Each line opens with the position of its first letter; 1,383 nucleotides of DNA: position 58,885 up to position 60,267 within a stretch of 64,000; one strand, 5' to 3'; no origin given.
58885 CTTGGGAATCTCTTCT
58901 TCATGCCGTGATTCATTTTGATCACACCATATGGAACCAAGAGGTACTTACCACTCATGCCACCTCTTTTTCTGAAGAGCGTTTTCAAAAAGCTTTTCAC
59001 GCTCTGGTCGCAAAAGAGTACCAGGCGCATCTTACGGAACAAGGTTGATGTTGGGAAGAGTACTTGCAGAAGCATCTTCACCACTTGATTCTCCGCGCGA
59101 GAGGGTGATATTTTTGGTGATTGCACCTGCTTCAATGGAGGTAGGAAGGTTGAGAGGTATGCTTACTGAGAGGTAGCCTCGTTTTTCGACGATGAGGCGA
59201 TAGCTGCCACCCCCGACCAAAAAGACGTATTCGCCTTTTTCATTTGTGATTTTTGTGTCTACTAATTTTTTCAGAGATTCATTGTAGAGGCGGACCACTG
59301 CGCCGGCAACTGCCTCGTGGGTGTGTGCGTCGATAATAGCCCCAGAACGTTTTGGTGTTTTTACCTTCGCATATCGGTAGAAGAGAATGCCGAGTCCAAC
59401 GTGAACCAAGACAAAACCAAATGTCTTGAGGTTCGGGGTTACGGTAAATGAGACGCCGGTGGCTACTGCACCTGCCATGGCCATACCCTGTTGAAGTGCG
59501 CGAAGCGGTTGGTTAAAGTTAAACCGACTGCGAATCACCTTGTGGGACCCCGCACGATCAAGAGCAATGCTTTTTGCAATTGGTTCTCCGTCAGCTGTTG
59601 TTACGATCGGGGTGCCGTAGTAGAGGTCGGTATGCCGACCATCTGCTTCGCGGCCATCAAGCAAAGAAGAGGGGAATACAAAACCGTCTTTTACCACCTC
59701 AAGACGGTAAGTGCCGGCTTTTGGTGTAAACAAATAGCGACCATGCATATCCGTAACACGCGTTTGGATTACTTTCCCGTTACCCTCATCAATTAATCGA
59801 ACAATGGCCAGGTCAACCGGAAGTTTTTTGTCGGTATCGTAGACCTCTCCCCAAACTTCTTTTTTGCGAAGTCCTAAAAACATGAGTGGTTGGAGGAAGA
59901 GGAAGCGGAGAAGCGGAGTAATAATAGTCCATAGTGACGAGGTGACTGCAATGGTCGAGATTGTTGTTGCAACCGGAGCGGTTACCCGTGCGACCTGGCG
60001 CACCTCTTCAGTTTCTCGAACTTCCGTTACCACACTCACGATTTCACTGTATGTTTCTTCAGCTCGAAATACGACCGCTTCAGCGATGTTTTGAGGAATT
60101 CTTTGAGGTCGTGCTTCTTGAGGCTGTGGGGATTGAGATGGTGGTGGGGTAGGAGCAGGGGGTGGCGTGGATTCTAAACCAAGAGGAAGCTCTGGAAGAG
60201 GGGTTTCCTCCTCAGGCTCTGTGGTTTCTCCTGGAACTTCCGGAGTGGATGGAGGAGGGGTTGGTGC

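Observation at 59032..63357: Giant protein D with an autotransporter-like beta-helix and FN3 domains, and transthyretin-like domains sandwiched between C-terminal TM helices. It carries a tandem DNA repeat.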

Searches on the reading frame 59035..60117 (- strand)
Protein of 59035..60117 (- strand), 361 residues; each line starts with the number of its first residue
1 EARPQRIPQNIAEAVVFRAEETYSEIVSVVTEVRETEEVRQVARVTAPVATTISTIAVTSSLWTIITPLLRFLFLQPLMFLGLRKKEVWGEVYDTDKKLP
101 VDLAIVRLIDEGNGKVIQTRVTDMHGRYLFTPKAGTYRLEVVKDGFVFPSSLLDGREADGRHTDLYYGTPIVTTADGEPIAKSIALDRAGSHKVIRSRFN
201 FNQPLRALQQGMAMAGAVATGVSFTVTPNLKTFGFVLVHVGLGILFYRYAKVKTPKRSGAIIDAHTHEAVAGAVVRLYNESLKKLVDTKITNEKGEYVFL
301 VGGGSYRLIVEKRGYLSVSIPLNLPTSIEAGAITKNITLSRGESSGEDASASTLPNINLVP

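Call 8: find_homologous_proteins(query=window:59035-60117:-, max_evalue=0.001)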
Query seq(361 aa) (361 aa): 16 proteins with E <= 0.001 among 8000 candidates.
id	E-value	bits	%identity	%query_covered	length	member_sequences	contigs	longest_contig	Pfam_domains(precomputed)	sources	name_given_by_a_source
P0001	2.3e-64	236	41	84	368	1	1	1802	PF13620.13,PF22904.4,PF17210.10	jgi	jgi:hypothetical protein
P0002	3.6e-63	232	42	86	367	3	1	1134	PF13715.13,PF13620.13,PF22904.4,PF17210.10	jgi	jgi:hypothetical protein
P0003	4.3e-52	196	37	88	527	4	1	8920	PF07963.18,PF11974.15,PF13620.13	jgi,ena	-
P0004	7.8e-52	195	35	81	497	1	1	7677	PF13620.13,PF17210.10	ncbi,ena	-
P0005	1.3e-51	194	37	88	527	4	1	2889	PF07963.18,PF13620.13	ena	-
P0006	5.7e-51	192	42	72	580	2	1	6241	PF07963.18,PF13620.13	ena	-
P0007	1.1e-50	191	40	68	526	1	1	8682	PF13715.13,PF07963.18,PF11974.15,PF13620.13,PF22904.4,PF17210.10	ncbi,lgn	-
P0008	3.1e-49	186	41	68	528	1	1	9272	PF13715.13,PF07963.18,PF13620.13,PF22904.4,PF17210.10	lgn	-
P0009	6.9e-49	185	34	98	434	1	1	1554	PF08400.17,PF13715.13,PF13620.13,PF22904.4,PF17210.10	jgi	-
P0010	6.2e-48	182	38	73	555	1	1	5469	PF13715.13,PF13620.13,PF22904.4,PF17210.10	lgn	-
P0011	3.3e-47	180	38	64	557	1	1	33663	PF07963.18,PF13620.13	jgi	jgi:prepilin-type N-terminal cleavage/methylation domain-containing protein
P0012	7.0e-47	178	39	64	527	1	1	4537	PF13715.13,PF07963.18,PF11974.15,PF13620.13,PF22904.4,PF17210.10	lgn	-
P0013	3.9e-44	169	34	89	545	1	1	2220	PF11974.15,PF13620.13,PF17210.10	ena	-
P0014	1.7e-41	161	36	69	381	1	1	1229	PF13715.13,PF13620.13,PF17210.10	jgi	jgi:hypothetical protein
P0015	1.8e-38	151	35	74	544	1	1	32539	PF13715.13,PF07963.18,PF13620.13,PF17210.10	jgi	jgi:prepilin-type N-terminal cleavage/methylation domain-containing protein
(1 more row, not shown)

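Call 21: predict_structure(alignment_id=A1)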
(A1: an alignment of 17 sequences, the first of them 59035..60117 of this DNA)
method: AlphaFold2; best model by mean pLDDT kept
length: 361 residues; sequences in the alignment: 17
mean_pLDDT: 75.8   pTM: 0.37
mean pLDDT of the five models: 75.8, 73.1, 68.8, 68.2, 67.8
residues with pLDDT >= 90: 133; 70-90: 92; 50-70: 88; < 50: 48
segments of 3 or more residues with pLDDT < 50: 1-19, 193-199, 345-361
pLDDT, mean of each block of 10 residues (from residue 1): 42 47 58 63 60 60 63 60 64 92 95 95 93 96 93 81 89 92 90 48 63 74 81 82 75 70 95 93 87 91 90 93 75 87 57 40 41
secondary structure, 60 per line:
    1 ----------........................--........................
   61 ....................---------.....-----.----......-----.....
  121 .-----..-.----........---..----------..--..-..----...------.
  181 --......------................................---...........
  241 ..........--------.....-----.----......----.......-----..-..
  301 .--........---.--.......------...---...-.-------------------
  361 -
elements in order: H11-34 H37-80 E90-94 E105-110 E116-121 E135-142 E171-173 E183-188 H195-226 H230-250 E259-263 E274-279 E284-290 E299-301 E304-311 E318-324 E331-333 E337-339

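Call 24: find_encoding_contigs(protein=P0011, flank=10000, max_places=3)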
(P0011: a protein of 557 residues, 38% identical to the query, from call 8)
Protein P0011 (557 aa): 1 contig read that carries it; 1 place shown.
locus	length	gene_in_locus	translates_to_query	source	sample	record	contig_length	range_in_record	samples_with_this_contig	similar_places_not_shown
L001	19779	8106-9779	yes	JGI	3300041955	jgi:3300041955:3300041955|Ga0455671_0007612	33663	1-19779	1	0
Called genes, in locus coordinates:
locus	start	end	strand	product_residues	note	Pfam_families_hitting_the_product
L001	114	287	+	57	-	-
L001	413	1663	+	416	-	PF03952:Enolase_N, PF00113:Enolase_C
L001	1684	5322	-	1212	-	-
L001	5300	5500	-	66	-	-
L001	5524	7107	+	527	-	PF01676:Metalloenzyme, PF06415:iPGM_N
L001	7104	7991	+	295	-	PF01149:Fapy_DNA_glyco, PF06831:H2TH, PF06827:zf-FPG_IleRS (faint)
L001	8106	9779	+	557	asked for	PF07963:N_methyl, PF13620:CarboxypepD_reg (weak)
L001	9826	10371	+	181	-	PF14378:PAP2_3 (weak), PF01569:PAP2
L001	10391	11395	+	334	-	PF02618:YceG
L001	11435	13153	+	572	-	PF09972:DUF2207, PF20990:DUF2207_C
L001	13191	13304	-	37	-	-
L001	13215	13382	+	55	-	-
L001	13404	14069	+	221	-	-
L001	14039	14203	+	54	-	-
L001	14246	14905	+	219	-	PF00160:Pro_isomerase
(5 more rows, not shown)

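Call 26: find_related_loci(query=A1, collection=genome_contigs, flank=6000)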
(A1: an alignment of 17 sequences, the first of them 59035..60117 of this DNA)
Query A1 (361 aa) in genome_contigs; peptide patterns used: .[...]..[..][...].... (x = any residue, [..] = any of these).
85 stretches matched a pattern; 75 encode a relative of the query (tblastn E <= 1e-3); 75 distinct loci.
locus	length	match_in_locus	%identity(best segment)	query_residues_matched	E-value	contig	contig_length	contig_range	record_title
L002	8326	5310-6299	40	30-355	1e-68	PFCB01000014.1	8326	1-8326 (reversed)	MAG: Candidatus Magasanikbacteria bacterium CG10_big_fil_rev_8_21_14_0_10_47_10 CG10_8_21_14_0.10_scaffold_9644_c, whole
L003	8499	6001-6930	41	6-315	1e-68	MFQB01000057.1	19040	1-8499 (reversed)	MAG: Candidatus Magasanikbacteria bacterium RIFCSPHIGHO2_02_FULL_47_14 rifcsphigho2_02_scaffold_7619, whole genome shotg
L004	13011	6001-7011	37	5-341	8e-68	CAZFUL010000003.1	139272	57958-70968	MAG TPA_asm: uncultured Gammaproteobacteria bacterium isolate SRP286056_co2_597 genome assembly, contig: NODE_93_length_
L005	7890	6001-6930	41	7-317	9e-67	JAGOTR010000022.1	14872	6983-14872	MAG: Candidatus Magasanikiibacteriota bacterium isolate Gw_Eff_bin_437 Gw_Eff_9182_length_14872_cov_13.442116, whole gen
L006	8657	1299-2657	39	28-351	1e-66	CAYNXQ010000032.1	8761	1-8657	MAG TPA_asm: uncultured Gammaproteobacteria bacterium isolate SRP193066_co2_32 genome assembly, contig: NODE_4154_length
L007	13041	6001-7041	38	6-348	2e-64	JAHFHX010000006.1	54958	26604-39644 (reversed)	MAG: Candidatus Magasanikiibacteriota bacterium isolate nzgw349 NODE_647_length_54959_cov_3.897990, whole genome shotgun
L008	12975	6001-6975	38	18-341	3e-63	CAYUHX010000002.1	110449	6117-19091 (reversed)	MAG TPA_asm: uncultured Gammaproteobacteria bacterium isolate SRP298887_co1_139 genome assembly, contig: NODE_72_length_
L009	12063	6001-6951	41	32-347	6e-63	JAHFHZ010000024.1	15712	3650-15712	MAG: Candidatus Magasanikiibacteriota bacterium isolate nzgw350 NODE_4654_length_15713_cov_4.076449, whole genome shotgu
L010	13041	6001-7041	36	7-358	1e-59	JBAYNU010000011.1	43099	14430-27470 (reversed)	MAG: Candidatus Magasanikiibacteriota bacterium isolate SO_2016_LW1_72 scaffold00619_LW64-88_2016, whole genome shotgun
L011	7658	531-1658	40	40-322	2e-59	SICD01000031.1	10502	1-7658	MAG: Candidatus Magasanikbacteria bacterium isolate Baikal-deep-G194 BACOMB-C30472, whole genome shotgun sequence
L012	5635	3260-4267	35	7-344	5e-59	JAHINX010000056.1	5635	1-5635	MAG: Patescibacteria group bacterium isolate KR13_S3.mb.1 KR13_S3.mb.1_k141_556779, whole genome shotgun sequence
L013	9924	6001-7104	35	28-342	6e-57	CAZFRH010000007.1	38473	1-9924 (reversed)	MAG TPA_asm: uncultured Gammaproteobacteria bacterium isolate binchicken_co128_233 genome assembly, contig: NODE_676_len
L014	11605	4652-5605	37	30-347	2e-56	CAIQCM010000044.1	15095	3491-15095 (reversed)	uncultured bacterium isolate T8_bin-506 genome assembly, contig: bin-506:044/160, whole genome shotgun sequence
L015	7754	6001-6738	39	71-317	7e-56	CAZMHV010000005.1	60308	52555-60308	MAG TPA_asm: uncultured Gammaproteobacteria bacterium isolate SRP342105_co1_345 genome assembly, contig: NODE_623_length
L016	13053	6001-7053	35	9-350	6e-57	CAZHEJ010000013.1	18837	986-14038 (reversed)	MAG TPA_asm: uncultured Gammaproteobacteria bacterium isolate binchicken_co266_196 genome assembly, contig: NODE_4791_le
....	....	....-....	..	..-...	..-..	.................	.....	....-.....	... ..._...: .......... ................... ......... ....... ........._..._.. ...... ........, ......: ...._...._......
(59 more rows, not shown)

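Call 33: fold_search(model_id=the predicted structure, library=pdb)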
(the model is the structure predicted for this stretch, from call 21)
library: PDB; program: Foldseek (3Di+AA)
matches with E <= 10: 783; with E <= 0.001: 55
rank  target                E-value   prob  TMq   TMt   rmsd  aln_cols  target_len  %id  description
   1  10ps                  2.2e-08  1.00  0.22  0.15  15.3       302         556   11  Crystal structure of SdrD A2-A3-B1-B2 domains from Staphylococcus aureus JH1 (released 2026-02-11)
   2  6fwv_B                2.2e-07  1.00  0.20  0.14  13.7       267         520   14  The Bacillus anthracis TIE protein (released 2018-08-08)
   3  6fwv_A                1.1e-06  1.00  0.20  0.14  13.7       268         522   14  The Bacillus anthracis TIE protein (released 2018-08-08)
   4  4oq1                  1.7e-06  1.00  0.22  0.23  12.6       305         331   10  Structure of the Streptococcal ancillary pilin (released 2014-04-23)
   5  1qmu_A                8.8e-06  1.00  0.21  0.20   5.2       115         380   19  Duck carboxypeptidase D domain II (released 2000-10-13)
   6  5j4m_A                1.5e-05  1.00  0.19  0.26  15.5       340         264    9  Crystal structure of shaft pilin SpaA from Lactobacillus rhamnosus GG - E269A/D295N double mutant (released 2016-07-20)
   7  5hts_B                1.6e-05  1.00  0.19  0.25  13.5       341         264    9  Crystal structure of shaft pilin spaA from Lactobacillus rhamnosus GG - D295N mutant (released 2016-07-20)
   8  5j4m_C                1.8e-05  1.00  0.19  0.26  15.0       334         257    9  Crystal structure of shaft pilin SpaA from Lactobacillus rhamnosus GG - E269A/D295N double mutant (released 2016-07-20)
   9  2nsm                  1.9e-05  1.00  0.20  0.19  12.7       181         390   11  Crystal structure of the human carboxypeptidase N (Kininase I) catalytic domain (released 2007-04-24)
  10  5hts_D                2.0e-05  1.00  0.19  0.26  14.3       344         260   10  Crystal structure of shaft pilin spaA from Lactobacillus rhamnosus GG - D295N mutant (released 2016-07-20)
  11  5hts_A                2.1e-05  1.00  0.19  0.26  13.5       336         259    9  Crystal structure of shaft pilin spaA from Lactobacillus rhamnosus GG - D295N mutant (released 2016-07-20)
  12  5hts_E                3.2e-05  1.00  0.19  0.28  13.2       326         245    9  Crystal structure of shaft pilin spaA from Lactobacillus rhamnosus GG - D295N mutant (released 2016-07-20)
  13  5f44_C                3.2e-05  1.00  0.19  0.26  15.1       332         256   10  Crystal structure of shaft pilin spaA from Lactobacillus rhamnosus GG (released 2016-07-20)
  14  5f44_B                3.4e-05  1.00  0.19  0.25  13.7       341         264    9  Crystal structure of shaft pilin spaA from Lactobacillus rhamnosus GG (released 2016-07-20)
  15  5hdl_A                3.8e-05  1.00  0.19  0.26  15.4       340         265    9  Crystal structure of shaft pilin spaA from Lactobacillus rhamnosus GG - E269A mutant (released 2016-07-20)
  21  5aq0_A                6.5e-05  1.00  0.20  0.82   2.7        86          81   19  The structure of the Transthyretin-like domain of the first catalytic domain of the HUMAN Carboxypeptidase D (released 2016-09-28)
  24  5aq0_B                1.2e-04  1.00  0.20  0.80   2.3        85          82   19  The structure of the Transthyretin-like domain of the first catalytic domain of the HUMAN Carboxypeptidase D (released 2016-09-28)
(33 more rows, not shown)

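Call 40: search_protein_families(library=pfam, alignment_id=A3, max_evalue=0.0001)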
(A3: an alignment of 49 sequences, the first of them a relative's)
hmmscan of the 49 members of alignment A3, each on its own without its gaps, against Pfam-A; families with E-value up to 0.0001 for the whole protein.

A. member 1, L002:4011-6503:+ (831 aa): 7 families
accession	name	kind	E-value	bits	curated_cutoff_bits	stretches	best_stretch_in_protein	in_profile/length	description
PF13620.12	CarboxypepD_reg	-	4.6e-27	94.6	32.3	3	663-735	4-75/82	Carboxypeptidase regulatory-like domain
PF13715.12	CarbopepD_reg_2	-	3.7e-12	46.6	32.2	0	495-552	3-56/88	CarboxypepD_reg-like domain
PF13948.11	DUF4215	-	6.1e-12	46.1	27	2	79-107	19-46/47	Domain of unknown function (DUF4215)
PF17210.9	SdrD_B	-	5.5e-11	43.1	29.7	0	671-724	21-75/112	SdrD B-like domain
PF17802.7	SpaA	-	3.9e-08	33.8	23.1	0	667-733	9-80/91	Prealbumin-like fold domain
PF08400.16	phage_tail_N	-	8.7e-06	26.2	26.6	0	310-376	10-73/134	Prophage tail fibre N-terminal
PF11974.14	bMG3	-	2.1e-05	24.8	34.9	0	669-704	23-57/103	Bacterial alpha-2-macroglobulin MG3 domain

B. families by the number of members that match (of 49 scanned): 23 families
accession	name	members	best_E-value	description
PF17210.9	SdrD_B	42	7.5e-12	SdrD B-like domain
PF13620.12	CarboxypepD_reg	40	1.5e-29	Carboxypeptidase regulatory-like domain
PF00041.27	fn3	26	6.5e-29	Fibronectin type III domain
PF13715.12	CarbopepD_reg_2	26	1.2e-12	CarboxypepD_reg-like domain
PF16656.11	Pur_ac_phosph_N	24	7.8e-33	Purple acid Phosphatase, N-terminal domain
PF11974.14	bMG3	17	9.7e-09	Bacterial alpha-2-macroglobulin MG3 domain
PF13948.11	DUF4215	8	7.4e-47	Domain of unknown function (DUF4215)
PF07963.17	N_methyl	8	5.9e-09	Prokaryotic N-terminal methylation motif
PF17802.7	SpaA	7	3.9e-08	Prealbumin-like fold domain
PF16655.11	PhoD_N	5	1.5e-12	PhoD-like phosphatase, N-terminal domain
PF08400.16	phage_tail_N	5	9e-08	Prophage tail fibre N-terminal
PF07210.18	DUF1416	4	4.5e-06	Protein of unknown function (DUF1416)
PF22902.2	NOMO1-like_9th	3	7.4e-06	BOS complex subunit NOMO1-like, beta sandwich domain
PF25059.1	FN3_DSCAM-DSCAML_C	2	9.4e-08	DSCAM/DSCAML C-terminal Fn3-like domain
PF16323.11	DUF4959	2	2.4e-06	Domain of unknown function (DUF4959)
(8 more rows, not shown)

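Call 51: search_protein_representatives(alignment_id=A4)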
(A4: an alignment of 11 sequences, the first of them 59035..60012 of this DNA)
Query: 11 sequences, 319 profile positions. Proteins with E-value up to 0.001 (for the whole library): 11775; up to 1e-10: 5231; up to 1e-30: 2408. The best 150 are listed.
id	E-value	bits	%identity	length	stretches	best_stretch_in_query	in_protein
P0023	7.3e-169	577.3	-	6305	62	223-305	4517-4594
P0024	3.7e-130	450.1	-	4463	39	223-294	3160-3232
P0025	8.6e-130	448.9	-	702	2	1-314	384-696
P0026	2.8e-129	447.2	-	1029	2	1-307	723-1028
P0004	5.0e-128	443.1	-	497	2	2-308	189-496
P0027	1.2e-127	441.9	-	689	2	1-307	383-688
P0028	9.5e-126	435.6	-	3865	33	221-294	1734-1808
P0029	1.6e-124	431.6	-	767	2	1-307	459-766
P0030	7.9e-124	429.3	-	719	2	1-310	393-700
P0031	1.0e-123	428.9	-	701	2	1-309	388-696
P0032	4.5e-123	426.8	-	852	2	1-308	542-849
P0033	3.4e-122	424.0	-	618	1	1-312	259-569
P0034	3.1e-121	420.8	-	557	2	2-313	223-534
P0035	9.6e-121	419.2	-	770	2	1-310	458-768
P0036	1.7e-120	418.3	-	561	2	1-308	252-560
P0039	2.6e-120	417.7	-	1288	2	1-312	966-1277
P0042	1.7e-119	415.0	-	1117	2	3-312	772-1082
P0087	2.8e-113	394.6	-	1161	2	6-308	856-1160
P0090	7.2e-113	393.3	-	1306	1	1-306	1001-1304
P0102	4.9e-112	390.6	-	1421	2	1-307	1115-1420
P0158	4.0e-108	377.7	-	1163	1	2-310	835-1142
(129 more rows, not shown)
